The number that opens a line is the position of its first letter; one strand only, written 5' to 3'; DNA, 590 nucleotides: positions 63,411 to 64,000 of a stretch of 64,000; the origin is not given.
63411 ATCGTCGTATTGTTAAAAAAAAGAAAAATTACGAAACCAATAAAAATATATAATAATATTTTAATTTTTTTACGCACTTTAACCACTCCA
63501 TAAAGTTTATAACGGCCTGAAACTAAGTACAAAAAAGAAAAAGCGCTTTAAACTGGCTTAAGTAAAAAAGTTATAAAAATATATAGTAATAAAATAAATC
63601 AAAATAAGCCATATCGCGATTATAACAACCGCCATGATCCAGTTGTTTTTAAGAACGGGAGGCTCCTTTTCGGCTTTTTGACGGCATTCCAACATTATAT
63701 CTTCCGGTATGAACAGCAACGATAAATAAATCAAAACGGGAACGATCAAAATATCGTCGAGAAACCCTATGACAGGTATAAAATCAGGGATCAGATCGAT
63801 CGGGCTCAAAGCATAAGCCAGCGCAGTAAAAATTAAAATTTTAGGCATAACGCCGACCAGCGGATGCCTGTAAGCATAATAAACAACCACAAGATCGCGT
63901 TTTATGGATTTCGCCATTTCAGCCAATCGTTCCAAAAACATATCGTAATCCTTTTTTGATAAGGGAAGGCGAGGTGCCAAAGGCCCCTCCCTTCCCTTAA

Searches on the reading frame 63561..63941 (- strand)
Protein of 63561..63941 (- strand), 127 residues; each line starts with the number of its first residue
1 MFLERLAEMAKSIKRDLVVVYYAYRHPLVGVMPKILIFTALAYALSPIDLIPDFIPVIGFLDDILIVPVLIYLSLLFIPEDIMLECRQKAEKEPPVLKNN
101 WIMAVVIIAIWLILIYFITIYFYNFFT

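Call 13: find_encoding_contigs(protein=window:63561-63941:-, flank=10000, max_places=6)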
Protein seq(127 aa) (127 aa): 4 contigs read that carry it; 4 places shown.
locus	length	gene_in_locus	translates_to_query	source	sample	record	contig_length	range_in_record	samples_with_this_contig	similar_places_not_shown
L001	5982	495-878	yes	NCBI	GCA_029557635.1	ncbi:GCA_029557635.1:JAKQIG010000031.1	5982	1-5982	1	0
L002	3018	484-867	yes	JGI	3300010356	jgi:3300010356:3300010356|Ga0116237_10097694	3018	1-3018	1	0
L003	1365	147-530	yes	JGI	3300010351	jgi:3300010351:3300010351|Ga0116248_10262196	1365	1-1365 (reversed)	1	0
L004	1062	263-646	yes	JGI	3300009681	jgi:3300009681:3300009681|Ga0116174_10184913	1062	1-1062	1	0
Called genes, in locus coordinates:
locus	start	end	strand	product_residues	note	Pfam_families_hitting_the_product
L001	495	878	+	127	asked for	PF06803:DUF1232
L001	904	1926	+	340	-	PF03009:GDPD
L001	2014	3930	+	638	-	PF01841:Transglut_core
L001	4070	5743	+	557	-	PF12836:HHH_3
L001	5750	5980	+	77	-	?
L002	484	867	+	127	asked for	PF06803:DUF1232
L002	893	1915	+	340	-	PF03009:GDPD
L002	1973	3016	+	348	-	?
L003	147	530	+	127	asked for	PF06803:DUF1232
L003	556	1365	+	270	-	?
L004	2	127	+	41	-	?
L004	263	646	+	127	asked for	PF06803:DUF1232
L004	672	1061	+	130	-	?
